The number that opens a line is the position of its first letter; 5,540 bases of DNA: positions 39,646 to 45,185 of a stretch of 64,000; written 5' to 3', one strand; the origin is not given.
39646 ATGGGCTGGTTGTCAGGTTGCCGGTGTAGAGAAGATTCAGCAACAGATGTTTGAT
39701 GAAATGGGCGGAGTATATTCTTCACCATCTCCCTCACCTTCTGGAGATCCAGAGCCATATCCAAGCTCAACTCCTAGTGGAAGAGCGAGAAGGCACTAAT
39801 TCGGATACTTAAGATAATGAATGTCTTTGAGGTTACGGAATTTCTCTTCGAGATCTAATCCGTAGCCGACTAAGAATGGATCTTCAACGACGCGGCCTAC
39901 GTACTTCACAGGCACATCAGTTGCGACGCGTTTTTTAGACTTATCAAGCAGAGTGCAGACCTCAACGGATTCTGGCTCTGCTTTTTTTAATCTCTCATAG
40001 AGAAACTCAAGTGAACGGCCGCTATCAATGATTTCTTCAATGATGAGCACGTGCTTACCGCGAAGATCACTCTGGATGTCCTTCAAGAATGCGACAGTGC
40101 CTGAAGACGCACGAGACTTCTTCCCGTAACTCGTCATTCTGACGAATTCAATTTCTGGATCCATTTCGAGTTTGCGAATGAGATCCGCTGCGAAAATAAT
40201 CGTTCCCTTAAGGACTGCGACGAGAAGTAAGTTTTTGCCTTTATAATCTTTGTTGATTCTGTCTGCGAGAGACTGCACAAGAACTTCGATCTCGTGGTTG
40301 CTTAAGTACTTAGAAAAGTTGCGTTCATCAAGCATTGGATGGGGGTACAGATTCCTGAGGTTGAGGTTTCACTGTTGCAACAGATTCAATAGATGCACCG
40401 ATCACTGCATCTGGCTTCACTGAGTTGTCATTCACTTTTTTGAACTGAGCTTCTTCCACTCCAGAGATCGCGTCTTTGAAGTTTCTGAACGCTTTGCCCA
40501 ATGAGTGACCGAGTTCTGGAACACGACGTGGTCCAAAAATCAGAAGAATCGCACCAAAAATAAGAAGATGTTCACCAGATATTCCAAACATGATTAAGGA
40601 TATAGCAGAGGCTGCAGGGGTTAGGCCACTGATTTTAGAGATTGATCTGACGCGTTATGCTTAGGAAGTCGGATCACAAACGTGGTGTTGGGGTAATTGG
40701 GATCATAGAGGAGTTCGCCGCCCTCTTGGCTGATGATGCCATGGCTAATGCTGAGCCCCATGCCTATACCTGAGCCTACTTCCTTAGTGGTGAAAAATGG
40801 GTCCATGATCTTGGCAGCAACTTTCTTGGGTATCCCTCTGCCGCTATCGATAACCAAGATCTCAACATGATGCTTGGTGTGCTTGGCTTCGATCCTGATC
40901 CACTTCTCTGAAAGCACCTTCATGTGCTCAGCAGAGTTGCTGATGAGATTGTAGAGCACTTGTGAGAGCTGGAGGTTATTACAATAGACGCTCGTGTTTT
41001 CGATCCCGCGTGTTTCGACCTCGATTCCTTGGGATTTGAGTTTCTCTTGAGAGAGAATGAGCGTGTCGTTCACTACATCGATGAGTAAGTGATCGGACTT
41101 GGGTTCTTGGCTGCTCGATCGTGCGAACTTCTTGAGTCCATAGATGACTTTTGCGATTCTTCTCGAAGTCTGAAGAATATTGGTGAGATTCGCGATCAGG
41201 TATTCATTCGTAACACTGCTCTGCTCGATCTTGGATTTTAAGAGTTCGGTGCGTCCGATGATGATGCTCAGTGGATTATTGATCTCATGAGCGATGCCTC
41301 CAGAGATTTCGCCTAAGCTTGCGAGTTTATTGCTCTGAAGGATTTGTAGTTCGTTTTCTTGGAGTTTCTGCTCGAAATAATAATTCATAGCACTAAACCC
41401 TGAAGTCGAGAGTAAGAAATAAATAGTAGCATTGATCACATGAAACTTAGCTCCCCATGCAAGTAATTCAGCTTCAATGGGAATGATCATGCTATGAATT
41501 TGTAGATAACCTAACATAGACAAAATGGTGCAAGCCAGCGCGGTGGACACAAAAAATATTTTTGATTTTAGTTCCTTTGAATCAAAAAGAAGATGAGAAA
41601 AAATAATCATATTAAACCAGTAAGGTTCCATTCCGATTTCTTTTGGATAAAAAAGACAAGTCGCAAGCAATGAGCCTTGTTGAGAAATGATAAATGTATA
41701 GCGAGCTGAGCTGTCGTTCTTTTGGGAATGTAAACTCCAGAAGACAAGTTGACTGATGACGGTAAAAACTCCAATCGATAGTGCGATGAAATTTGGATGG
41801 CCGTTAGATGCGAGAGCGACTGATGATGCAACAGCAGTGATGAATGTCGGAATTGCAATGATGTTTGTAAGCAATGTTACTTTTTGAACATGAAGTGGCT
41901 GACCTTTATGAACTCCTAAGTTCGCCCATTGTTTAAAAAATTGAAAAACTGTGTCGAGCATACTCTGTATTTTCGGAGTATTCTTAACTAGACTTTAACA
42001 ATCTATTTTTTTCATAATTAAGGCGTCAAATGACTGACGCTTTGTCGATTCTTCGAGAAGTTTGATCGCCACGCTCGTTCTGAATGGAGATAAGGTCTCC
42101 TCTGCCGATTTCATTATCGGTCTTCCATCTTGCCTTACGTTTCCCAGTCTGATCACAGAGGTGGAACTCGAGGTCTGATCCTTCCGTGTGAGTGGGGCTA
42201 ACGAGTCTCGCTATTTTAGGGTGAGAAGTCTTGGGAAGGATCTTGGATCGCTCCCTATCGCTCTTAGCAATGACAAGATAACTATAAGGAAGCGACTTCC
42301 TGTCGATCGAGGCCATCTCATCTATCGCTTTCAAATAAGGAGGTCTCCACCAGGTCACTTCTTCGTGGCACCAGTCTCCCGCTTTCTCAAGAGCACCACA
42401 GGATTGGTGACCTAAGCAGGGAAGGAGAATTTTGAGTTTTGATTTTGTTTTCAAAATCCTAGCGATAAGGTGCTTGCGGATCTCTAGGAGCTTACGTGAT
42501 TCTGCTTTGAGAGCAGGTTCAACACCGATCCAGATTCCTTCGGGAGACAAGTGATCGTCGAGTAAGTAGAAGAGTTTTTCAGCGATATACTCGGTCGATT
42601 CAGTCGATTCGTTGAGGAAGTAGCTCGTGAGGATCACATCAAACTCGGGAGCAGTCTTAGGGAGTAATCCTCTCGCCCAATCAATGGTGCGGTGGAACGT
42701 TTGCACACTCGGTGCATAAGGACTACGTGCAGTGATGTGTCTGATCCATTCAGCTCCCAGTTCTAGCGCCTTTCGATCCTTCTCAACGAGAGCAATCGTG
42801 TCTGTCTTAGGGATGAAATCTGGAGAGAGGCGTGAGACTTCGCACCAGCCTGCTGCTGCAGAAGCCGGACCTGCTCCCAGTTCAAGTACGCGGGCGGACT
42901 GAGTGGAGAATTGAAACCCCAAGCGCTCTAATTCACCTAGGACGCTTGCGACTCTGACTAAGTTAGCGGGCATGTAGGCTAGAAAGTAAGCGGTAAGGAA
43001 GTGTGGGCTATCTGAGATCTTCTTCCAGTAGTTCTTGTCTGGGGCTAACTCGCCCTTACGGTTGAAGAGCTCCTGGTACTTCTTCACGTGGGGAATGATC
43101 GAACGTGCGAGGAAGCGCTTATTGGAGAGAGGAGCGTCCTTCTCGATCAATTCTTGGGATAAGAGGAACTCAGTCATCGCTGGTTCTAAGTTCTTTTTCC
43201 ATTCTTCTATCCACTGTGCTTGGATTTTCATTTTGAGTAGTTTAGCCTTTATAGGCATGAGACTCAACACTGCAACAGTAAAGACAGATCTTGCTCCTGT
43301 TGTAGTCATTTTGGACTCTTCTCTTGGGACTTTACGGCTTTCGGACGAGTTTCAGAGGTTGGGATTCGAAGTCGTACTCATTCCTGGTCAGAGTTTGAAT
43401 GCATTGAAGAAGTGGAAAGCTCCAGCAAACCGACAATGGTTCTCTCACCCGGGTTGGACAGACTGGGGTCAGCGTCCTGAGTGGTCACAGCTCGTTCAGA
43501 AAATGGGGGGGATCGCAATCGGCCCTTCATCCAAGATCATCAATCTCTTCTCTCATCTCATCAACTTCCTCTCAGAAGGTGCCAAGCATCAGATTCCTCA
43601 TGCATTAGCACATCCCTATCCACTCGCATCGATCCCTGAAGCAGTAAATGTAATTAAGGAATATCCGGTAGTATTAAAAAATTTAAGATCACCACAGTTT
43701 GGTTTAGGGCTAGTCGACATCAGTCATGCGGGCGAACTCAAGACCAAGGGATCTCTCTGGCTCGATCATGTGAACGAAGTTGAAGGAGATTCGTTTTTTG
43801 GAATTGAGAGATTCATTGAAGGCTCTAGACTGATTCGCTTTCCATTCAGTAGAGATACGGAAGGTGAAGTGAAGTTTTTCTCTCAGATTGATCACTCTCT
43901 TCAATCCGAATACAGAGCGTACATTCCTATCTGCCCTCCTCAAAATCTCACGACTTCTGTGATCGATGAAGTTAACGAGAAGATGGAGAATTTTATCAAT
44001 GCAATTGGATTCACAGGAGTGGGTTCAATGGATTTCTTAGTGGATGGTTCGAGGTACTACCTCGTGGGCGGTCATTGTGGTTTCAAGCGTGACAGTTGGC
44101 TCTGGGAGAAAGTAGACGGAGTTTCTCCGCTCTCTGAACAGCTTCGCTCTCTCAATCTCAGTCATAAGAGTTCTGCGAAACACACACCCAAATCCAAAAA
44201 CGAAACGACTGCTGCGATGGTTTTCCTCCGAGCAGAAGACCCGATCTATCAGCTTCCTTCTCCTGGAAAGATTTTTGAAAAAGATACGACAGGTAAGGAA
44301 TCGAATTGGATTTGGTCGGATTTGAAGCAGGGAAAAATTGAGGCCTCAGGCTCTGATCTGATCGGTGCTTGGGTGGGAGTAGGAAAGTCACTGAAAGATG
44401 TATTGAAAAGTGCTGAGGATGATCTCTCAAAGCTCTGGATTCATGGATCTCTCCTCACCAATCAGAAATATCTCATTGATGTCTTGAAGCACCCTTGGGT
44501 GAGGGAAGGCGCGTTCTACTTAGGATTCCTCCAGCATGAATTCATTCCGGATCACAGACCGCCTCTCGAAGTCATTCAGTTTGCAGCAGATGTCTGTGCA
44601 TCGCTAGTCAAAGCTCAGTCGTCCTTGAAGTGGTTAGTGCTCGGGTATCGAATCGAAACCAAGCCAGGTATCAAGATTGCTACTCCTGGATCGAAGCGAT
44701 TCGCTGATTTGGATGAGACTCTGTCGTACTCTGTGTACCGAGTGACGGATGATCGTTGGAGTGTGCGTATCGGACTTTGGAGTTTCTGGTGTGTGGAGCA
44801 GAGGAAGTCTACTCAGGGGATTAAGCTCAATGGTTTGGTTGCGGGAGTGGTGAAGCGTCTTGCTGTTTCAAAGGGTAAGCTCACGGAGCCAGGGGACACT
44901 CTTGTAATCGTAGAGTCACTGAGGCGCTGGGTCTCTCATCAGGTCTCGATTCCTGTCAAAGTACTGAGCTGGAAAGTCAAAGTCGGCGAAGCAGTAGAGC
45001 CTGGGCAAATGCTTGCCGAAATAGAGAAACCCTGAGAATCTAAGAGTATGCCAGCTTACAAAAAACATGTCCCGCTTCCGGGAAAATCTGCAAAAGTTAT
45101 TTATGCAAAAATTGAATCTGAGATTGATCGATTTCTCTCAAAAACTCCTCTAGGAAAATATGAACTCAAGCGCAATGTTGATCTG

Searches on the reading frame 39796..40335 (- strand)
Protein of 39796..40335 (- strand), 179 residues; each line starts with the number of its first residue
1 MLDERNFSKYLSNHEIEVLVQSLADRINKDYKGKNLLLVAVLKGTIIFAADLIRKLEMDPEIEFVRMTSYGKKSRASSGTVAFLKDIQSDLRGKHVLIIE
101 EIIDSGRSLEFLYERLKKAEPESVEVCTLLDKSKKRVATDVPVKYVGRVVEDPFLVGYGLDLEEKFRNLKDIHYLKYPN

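Call 46: search_protein_families(library=pfam, proteins=[window:39796-40335:-], max_evalue=0.001)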
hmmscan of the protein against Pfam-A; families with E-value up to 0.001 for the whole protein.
window:39796-40335:- (179 aa): 1 family
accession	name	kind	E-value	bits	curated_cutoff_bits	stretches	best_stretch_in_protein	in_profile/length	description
PF00156.33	Pribosyltran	-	5.9e-26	91.1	26.3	1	9-146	4-140/158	Phosphoribosyl transferase domain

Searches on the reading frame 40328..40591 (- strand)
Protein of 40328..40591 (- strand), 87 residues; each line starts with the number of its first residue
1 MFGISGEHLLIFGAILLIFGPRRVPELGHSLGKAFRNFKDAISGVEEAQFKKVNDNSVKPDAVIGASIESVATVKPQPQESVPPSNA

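Call 48: search_protein_families(library=pfam, proteins=[window:40328-40591:-], max_evalue=0.001)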
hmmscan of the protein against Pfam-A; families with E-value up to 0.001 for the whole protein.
window:40328-40591:- (87 aa): 1 family
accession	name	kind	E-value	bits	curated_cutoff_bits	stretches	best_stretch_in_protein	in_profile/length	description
PF02416.21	TatA_B_E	-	3.9e-15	55.3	21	1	7-52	5-50/53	mttA/Hcf106 family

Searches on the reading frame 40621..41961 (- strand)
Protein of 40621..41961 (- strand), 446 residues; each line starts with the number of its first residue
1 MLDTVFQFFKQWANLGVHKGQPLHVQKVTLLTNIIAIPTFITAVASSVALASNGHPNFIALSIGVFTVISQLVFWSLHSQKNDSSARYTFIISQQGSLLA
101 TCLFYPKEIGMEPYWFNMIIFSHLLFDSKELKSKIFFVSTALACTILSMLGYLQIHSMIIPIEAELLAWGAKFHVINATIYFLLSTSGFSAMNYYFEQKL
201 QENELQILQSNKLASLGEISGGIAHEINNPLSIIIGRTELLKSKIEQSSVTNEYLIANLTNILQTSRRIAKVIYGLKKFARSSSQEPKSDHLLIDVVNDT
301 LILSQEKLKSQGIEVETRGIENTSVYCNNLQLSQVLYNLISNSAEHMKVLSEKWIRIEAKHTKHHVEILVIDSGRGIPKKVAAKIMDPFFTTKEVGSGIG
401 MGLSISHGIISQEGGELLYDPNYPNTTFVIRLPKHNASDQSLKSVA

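Call 46: search_protein_families(library=pfam, proteins=[window:40621-41961:-], max_evalue=0.001)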
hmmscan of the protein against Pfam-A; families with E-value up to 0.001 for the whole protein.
window:40621-41961:- (446 aa): 2 families
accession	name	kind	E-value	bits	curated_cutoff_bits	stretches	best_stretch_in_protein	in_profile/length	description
PF02518.31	HATPase_c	-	3.9e-19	69.5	26.4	1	329-435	3-110/111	Histidine kinase-, DNA gyrase B-, and HSP90-like ATPase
PF00512.31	HisKA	-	6.7e-08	32.9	26.9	1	217-283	3-64/66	His Kinase A (phospho-acceptor) domain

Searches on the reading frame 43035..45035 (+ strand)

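Call 47: search_protein_families(library=pfam, proteins=[window:43035-45035:+], max_evalue=0.001)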
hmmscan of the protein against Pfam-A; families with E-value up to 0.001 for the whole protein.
window:43035-45035:+ (666 aa): 4 families
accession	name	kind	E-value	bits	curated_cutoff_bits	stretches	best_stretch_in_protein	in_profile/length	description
PF02786.22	CPSase_L_D2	-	1.5e-07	31.6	19.8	1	195-370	22-200/211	Carbamoyl-phosphate synthase L chain, ATP binding domain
PF02785.25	Biotin_carb_C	-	2.1e-05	25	32.4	1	399-500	5-107/108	Biotin carboxylase C-terminal domain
PF13533.13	Biotin_lipoyl_2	-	8.9e-05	22.7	29.8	0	638-664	6-32/32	Biotin-lipoyl like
PF00364.28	Biotin_lipoyl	-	0.00017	21.8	22.1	0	643-664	16-37/73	Biotin-requiring enzyme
